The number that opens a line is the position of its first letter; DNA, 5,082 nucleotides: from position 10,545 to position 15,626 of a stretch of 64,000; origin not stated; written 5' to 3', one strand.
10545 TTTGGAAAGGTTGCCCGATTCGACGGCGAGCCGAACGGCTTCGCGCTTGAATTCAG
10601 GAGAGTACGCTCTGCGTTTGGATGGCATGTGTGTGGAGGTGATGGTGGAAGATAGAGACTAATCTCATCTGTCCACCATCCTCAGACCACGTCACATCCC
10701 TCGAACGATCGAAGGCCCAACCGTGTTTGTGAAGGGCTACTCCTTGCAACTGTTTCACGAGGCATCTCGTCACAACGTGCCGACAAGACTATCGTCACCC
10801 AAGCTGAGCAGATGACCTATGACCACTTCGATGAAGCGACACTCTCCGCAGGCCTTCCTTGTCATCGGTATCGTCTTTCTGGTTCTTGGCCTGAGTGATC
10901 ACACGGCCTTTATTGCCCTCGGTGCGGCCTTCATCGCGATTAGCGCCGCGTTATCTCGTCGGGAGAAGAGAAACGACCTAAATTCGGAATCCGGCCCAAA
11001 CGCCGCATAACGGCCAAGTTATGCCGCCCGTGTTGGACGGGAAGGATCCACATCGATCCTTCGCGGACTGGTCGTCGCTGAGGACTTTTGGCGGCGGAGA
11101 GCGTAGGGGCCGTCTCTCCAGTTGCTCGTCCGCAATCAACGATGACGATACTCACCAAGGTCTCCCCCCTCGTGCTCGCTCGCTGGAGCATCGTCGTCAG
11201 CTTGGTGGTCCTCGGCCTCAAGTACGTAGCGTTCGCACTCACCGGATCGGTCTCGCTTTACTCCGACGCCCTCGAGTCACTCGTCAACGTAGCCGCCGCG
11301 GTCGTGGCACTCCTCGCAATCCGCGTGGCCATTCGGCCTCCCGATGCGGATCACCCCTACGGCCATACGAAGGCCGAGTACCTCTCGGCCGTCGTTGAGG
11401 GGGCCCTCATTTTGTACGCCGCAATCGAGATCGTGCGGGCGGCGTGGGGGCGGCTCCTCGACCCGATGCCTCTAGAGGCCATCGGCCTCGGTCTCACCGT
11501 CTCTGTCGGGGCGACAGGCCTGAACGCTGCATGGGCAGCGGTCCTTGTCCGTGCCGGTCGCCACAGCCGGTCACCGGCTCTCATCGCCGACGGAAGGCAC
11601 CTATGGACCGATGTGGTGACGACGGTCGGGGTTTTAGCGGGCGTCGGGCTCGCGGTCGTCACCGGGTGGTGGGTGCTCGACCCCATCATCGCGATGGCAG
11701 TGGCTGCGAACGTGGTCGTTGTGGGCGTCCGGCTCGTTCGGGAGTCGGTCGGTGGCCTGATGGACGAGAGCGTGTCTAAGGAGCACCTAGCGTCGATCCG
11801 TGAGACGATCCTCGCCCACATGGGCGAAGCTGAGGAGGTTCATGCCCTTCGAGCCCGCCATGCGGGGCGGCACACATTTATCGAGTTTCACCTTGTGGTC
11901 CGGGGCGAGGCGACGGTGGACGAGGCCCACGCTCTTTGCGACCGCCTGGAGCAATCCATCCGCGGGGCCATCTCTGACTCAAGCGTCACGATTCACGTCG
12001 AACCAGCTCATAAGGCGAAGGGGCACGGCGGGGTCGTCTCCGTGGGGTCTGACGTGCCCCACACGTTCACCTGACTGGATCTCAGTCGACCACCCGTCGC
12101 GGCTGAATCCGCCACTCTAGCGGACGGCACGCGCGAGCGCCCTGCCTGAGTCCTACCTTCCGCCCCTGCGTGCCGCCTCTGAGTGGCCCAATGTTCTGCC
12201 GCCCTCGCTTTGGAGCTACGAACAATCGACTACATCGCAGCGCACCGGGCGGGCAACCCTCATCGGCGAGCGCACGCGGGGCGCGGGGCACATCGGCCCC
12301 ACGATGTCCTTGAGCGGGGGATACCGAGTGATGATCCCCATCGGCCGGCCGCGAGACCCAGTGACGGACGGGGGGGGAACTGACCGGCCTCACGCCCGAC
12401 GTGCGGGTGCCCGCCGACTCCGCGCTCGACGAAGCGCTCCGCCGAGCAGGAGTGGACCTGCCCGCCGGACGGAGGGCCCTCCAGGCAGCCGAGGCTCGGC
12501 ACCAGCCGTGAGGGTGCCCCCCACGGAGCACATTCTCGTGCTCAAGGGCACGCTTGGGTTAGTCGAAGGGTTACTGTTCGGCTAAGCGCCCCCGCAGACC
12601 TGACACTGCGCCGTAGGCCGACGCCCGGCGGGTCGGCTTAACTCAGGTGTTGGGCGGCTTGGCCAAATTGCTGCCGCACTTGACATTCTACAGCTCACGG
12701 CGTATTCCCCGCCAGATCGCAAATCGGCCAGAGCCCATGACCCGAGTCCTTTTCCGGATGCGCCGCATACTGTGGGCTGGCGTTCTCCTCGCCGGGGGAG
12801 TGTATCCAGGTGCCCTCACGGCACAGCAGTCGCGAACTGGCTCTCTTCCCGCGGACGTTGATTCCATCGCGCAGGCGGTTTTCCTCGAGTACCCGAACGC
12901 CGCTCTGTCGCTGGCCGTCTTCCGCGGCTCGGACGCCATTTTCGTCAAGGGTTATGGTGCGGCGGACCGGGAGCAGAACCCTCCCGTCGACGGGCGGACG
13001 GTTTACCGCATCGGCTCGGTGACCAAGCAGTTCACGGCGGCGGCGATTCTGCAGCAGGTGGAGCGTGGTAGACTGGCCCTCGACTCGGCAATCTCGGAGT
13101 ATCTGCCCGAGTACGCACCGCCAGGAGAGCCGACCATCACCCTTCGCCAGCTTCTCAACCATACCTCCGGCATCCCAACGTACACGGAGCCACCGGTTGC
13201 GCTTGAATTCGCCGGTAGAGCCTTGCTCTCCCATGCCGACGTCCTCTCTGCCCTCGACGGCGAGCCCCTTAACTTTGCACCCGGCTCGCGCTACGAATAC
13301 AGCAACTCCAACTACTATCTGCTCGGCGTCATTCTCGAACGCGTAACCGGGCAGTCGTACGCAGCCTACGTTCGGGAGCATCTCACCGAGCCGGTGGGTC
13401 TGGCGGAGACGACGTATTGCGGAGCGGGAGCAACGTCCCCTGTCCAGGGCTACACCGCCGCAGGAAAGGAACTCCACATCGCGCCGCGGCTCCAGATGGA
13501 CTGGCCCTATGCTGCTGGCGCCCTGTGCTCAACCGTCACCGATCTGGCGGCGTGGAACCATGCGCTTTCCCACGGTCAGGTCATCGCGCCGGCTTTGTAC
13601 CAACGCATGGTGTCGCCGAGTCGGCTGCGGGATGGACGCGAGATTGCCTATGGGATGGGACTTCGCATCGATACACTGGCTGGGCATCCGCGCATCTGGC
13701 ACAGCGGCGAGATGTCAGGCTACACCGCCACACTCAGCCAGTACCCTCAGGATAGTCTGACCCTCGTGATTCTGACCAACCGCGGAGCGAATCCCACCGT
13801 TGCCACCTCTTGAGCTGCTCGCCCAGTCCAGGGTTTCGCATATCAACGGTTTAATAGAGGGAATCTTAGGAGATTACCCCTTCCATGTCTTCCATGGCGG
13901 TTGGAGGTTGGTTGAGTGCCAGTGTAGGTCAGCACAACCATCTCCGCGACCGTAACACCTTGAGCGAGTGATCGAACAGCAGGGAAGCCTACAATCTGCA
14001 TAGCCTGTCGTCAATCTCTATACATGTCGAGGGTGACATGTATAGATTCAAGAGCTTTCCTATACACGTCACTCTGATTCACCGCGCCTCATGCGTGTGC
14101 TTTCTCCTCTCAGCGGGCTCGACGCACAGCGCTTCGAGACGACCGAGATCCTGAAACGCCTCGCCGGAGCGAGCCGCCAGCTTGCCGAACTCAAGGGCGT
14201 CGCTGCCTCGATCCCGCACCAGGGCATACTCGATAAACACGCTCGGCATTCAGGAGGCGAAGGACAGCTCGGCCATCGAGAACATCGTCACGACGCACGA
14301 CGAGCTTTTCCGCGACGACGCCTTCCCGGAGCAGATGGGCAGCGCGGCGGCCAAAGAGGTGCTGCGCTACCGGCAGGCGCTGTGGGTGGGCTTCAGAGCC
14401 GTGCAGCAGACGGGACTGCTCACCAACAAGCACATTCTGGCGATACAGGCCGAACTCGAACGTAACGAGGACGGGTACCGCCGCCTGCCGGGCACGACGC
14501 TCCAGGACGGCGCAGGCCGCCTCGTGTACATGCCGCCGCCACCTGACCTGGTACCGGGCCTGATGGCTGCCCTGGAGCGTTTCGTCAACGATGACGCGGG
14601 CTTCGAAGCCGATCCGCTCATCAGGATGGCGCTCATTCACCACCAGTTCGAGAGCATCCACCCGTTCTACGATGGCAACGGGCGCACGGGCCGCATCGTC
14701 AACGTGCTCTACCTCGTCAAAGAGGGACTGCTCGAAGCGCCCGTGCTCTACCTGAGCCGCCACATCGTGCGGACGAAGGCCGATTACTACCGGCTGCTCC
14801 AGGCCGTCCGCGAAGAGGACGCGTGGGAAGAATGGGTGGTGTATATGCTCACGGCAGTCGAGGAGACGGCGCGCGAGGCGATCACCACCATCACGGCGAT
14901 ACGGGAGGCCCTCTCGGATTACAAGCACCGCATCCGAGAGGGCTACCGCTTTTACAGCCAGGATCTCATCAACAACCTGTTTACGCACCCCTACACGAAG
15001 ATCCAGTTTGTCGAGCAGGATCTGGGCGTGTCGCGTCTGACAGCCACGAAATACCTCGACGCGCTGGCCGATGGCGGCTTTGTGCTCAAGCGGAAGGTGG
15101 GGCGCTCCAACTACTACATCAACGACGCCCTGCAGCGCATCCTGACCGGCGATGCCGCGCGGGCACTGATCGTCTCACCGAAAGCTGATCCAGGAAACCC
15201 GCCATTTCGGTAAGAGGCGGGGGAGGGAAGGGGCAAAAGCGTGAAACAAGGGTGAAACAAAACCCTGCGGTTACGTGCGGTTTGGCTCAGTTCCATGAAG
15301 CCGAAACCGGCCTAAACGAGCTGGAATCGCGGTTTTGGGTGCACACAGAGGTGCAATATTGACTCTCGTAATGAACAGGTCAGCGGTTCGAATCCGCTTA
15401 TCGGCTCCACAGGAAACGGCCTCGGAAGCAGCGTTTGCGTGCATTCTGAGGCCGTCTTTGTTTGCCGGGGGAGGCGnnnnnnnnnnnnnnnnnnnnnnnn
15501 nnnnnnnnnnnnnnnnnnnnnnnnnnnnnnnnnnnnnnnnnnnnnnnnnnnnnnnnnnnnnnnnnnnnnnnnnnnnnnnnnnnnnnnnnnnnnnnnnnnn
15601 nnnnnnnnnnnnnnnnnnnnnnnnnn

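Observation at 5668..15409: Roughly 9.7-kb decaying genomic island bounded on the right by an orphan tRNA-Thr 3' half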

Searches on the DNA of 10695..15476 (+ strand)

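Call 59: search_dna_similar(query=window:10695-15476:+, collection=plasmids, mode=distant, max_rows=12)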
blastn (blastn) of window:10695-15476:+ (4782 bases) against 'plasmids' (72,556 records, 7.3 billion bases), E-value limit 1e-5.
Records with a match: 86; places in all: 88; records where one place covers at least 80% of the query: 0.
Best place of each record, by identity: 95-99% 1; 90-95% 1; 80-90% 4; 60-80% 80.
By first word of the organism name: Acetobacter 13; Agrobacterium 10; Rhizobium 6; Komagataeibacter 5; Hymenobacter 5; Paracoccus 3; Azotobacter 2; Sphingobium 2; Sulfitobacter 2; Asticcacaulis 2; and 33 more.
By predicted mobility (MOB-suite, as given by PLSDB): non-mobilizable 39; mobilizable 24; conjugative 23.
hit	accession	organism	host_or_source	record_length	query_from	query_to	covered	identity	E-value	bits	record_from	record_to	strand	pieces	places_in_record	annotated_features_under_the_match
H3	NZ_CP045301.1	Azotobacter salinestris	cell culture,soil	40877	3427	4458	22%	73.7%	4e-172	614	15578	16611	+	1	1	Fic family protein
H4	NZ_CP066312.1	Azotobacter chroococcum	single,soil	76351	3486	4458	20%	74.9%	2e-176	629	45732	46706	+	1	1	Fic family protein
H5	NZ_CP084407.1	Sphingobium sp. CFD-2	cell culture,soil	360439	3442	4438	21%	65.2%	2e-36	163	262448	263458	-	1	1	Fic family protein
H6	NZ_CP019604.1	Croceicoccus marinus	-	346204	3480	4429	20%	66.5%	4e-58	235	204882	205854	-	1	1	Fic family protein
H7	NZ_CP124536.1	Fuscovulum ytuae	pure culture,sediment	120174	3455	4438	16%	66.3%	3e-28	204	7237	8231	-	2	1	Fic family protein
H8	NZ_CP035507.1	Haematobacter massiliensis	single cell,human skin swab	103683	3455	4438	16%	66.1%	4e-26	196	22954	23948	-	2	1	Fic/DOC family N-terminal domain-containing protein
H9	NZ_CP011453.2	Croceibacterium atlanticum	cell culture,North Atlantic Rise ...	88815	3487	4176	14%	66.8%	1e-33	155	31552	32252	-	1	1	Fic family protein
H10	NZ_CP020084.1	Blastomonas fulva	Cell culture,microcystis culture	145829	3487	4377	14%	68.6%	2e-36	242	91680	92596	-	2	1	Fic/DOC family N-terminal domain-containing protein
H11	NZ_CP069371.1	Neotabrizicola shimadae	microbial biofilm,biofilm, Nakabusa ...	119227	3517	4438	14%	66.4%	3e-15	172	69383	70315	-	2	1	Fic/DOC family N-terminal domain-containing protein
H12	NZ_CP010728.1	Phaeobacter inhibens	cell culture,clam larvae aquaculture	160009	3499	4156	14%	65.3%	3e-21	113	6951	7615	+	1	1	Fic family protein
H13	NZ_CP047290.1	Falsirhodobacter algicola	Grateloupia sp.,single cell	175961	3517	4390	12%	71.6%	4e-33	282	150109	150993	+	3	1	Fic family protein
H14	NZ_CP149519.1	Thioclava sp. GXIMD4215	pure culture,mangrove soil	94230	3517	4384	12%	67.0%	2e-18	168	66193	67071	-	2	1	Fic family protein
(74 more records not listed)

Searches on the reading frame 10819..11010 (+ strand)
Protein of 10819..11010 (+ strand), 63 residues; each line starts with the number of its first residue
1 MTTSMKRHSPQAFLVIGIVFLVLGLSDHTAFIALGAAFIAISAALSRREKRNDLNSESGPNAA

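Call 29: search_protein_families(library=pfam, proteins=[window:10819-11010:+], max_evalue=1)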
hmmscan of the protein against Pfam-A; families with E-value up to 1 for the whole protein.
window:10819-11010:+ (63 aa): 3 families
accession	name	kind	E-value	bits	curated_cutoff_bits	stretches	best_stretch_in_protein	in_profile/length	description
PF12650.12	DUF3784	-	0.025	15.3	28.1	1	4-43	41-83/94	Domain of unknown function (DUF3784)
PF14351.11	DUF4401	-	0.029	14.3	30.4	1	12-51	16-57/307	Domain of unknown function (DUF4401)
PF00746.26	Gram_pos_anchor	-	0.97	9.9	20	1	28-53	17-42/43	LPXTG cell wall anchor motif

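Call 52: search_protein_families(library=phrogs, proteins=[window:10819-11010:+], max_evalue=0.01)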
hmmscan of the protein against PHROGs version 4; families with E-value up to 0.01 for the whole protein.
window:10819-11010:+ (63 aa): 1 family
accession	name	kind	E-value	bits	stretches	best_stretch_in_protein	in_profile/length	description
phrog_502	-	moron, auxiliary metabolic gene and host takeover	0.0074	16.8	0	14-52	13-54/58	membrane protein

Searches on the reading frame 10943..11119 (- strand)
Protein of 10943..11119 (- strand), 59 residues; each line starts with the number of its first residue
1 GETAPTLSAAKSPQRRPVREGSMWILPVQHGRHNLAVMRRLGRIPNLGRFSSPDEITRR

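Call 73: search_protein_families(library=pfam, proteins=[window:10943-11119:-], max_evalue=1)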
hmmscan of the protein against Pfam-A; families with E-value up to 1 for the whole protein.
window:10943-11119:- (59 aa): 1 family
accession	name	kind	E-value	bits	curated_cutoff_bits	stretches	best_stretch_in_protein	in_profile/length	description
PF07825.17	Exc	-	0.059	13.8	23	1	14-45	22-57/77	Excisionase-like protein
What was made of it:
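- Tried and rejected: A weak Pfam Exc hit at 10943-11119 (E 0.059) was treated as noise (call 73).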

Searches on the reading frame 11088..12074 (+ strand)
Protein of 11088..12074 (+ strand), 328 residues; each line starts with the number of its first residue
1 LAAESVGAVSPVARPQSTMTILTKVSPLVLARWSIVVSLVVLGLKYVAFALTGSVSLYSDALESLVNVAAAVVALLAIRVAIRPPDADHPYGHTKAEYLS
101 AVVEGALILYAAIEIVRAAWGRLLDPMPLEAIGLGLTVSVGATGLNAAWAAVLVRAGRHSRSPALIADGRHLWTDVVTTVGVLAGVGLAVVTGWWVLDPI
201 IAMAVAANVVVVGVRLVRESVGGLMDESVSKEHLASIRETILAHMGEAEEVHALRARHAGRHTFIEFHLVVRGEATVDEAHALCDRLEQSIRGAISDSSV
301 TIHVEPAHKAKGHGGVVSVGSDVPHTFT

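Call 8: search_protein_families(library=pfam, proteins=[window:11088-12074:+], max_evalue=0.01)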
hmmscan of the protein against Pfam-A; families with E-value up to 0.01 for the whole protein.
window:11088-12074:+ (328 aa): 2 families
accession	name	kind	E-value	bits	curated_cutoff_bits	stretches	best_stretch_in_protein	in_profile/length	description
PF01545.26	Cation_efflux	-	2.4e-41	142.1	26.6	1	34-225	4-198/198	Cation efflux family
PF16916.11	ZT_dimer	-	1.1e-20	73.9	26.7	1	230-306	2-77/78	Dimerisation domain of Zinc Transporter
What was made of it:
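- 11142..12074 (+): Intact CDF cation exporter, MntE-like. Pfam Cation_efflux and ZT_dimer (call 8).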

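Call 51: search_protein_families(library=ncbifam, proteins=[window:11088-12074:+], max_evalue=0.001)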
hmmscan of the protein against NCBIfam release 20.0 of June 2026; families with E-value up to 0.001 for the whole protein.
window:11088-12074:+ (328 aa): 10 families
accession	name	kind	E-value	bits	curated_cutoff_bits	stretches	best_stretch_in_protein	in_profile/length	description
NF052621.1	MngEfTpMntE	equivalog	1.2e-117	392.6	500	1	29-317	4-292/293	manganese efflux transporter MntE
TIGR01297.1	CDF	superfamily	2.8e-65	220.4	82.35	1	32-308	6-284/285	cation diffusion facilitator family transporter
NF050169.1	CatEfflxFieF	equivalog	1.6e-51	175.2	420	1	32-306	9-281/282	cation efflux pump FieF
NF007064.0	PRK09509.1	equivalog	2.5e-43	148.2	447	1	35-307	17-287/300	CDF family cation-efflux transporter FieF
NF033616.1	CDF_MamB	equivalog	7.7e-41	140.4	350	1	32-297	10-273/284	magnetosome biogenesis CDF transporter MamB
NF052602.1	Zn_efflux_Cdf31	equivalog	3.5e-37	128.4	460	1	35-308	14-291/299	CDF family zinc efflux transporter Cdf31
NF033615.1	CDF_MamM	equivalog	1.2e-32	113.3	350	1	34-306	15-288/290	magnetosome biogenesis CDF transporter MamM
NF040994.1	MamV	equivalog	1.3e-23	83.6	500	1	49-299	32-279/319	CDF transporter MamV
NF002923.0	PRK03557.1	equivalog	5.5e-23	81.7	408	1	37-305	27-290/313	CDF family zinc transporter ZitB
NF033827.1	CDF_efflux_DmeF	equivalog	2.9e-07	30.2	250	1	171-255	184-268/309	CDF family Co(II)/Ni(II) efflux transporter DmeF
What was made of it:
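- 11142..12074 (+): NCBIfam MntE at 392 bits, below its equivalog cut-off of 500 (call 51).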

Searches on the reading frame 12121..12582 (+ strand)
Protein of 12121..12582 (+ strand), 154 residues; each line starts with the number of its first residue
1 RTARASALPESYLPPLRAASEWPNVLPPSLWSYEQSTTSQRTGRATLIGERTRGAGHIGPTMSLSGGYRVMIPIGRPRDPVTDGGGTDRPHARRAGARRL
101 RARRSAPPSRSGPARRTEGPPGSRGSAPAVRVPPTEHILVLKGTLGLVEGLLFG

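Call 29: search_protein_families(library=pfam, proteins=[window:12121-12582:+], max_evalue=1)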
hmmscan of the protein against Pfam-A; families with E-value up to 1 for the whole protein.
window:12121-12582:+ (154 aa): 1 family
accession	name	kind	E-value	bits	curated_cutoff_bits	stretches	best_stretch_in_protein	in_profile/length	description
PF03572.23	Peptidase_S41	-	0.0032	17.5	24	1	40-80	109-149/165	Peptidase family S41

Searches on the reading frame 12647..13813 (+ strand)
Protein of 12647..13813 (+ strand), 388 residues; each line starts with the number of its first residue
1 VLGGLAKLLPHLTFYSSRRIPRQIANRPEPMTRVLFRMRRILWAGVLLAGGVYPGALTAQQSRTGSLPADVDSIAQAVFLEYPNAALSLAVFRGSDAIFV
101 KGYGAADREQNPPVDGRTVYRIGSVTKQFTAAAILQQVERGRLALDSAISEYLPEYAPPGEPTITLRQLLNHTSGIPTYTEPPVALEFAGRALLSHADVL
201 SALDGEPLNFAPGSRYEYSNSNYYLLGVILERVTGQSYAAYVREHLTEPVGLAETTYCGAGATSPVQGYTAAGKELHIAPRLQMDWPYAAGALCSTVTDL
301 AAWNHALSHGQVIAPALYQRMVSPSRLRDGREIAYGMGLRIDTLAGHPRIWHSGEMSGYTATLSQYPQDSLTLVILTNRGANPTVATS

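Call 8: search_protein_families(library=pfam, proteins=[window:12647-13813:+], max_evalue=0.01)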
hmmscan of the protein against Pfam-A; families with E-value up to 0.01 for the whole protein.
window:12647-13813:+ (388 aa): 1 family
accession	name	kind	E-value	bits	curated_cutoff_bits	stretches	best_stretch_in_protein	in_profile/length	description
PF00144.29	Beta-lactamase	-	9.2e-68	229.3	27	1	86-382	16-313/329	Beta-lactamase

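Call 51: search_protein_families(library=ncbifam, proteins=[window:12647-13813:+], max_evalue=0.001)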
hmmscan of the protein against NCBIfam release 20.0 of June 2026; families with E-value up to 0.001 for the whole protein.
window:12647-13813:+ (388 aa): 48 families (the best 25 are shown)
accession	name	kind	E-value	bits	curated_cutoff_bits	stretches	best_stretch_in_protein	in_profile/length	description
NF009622.0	PRK13128.1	equivalog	3.5e-34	118.2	443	1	71-386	9-321/518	D-aminopeptidase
NF007943.0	PRK10662.1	equivalog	1.3e-26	93.1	266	1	67-303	33-266/380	D-alanyl-D-alanine-carboxypeptidase/endopeptidase AmpH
NF033085.1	bla_class_C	equivalog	3.4e-21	75.5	415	1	69-307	6-234/356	class C beta-lactamase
NF002968.0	PRK03642.1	equivalog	2.3e-19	69.5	385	1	77-257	50-242/432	penicillin binding protein PBP4B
NF033569.1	blaLHK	exception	4.6e-19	68.6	850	1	59-303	29-263/390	LHK family class C beta-lactamase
NF050047.1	blaELC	exception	1.2e-16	60.7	840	1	67-286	80-292/434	ELC family class C beta-lactamase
NF038238.1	blaBUT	exception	4e-16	59.1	850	1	91-320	55-273/383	BUT family class C beta-lactamase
NF045671.1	blaPNC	exception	6.8e-16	58.1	750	1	91-289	70-260/401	PNC family class C beta-lactamase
NF041665.1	blaPSZ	exception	8.5e-15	54.6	850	1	56-328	12-277/379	PSZ family class C beta-lactamase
NF041663.1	ampC_Sliq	exception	1e-14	54.2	860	1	68-270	25-219/378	cephalosporin-hydrolyzing class C beta-lactamase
NF052559.1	MthAcHydAcmB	equivalog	1.1e-14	54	550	1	92-258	32-214/391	methyl acetate hydrolase AcmB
NF000423.2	blaSRT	exception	2.4e-14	53.3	860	1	44-280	8-229/378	SRT/SST family class C beta-lactamase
NF040478.1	blaLAQ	exception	4.5e-14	52.2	850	1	69-307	29-256/380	LAQ family class C beta-lactamase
NF012172.1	FOX-MOX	exception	5.6e-14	51.9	700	1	58-289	20-244/382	FOX/MOX family class C beta-lactamase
NF012173.1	CMY2-MIR-ACT-EC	exception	2.1e-13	49.8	680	1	91-316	53-266/380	CMY2/MIR/ACT/EC family class C beta-lactamase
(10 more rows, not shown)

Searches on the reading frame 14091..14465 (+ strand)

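Call 29: search_protein_families(library=pfam, proteins=[window:14091-14465:+], max_evalue=1)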
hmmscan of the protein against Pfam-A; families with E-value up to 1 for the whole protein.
window:14091-14465:+ (124 aa): 1 family
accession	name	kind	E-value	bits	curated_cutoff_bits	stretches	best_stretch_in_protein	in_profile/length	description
PF13784.11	Fic_N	-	0.004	17.6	26.7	1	21-47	1-27/82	Fic/DOC family N-terminal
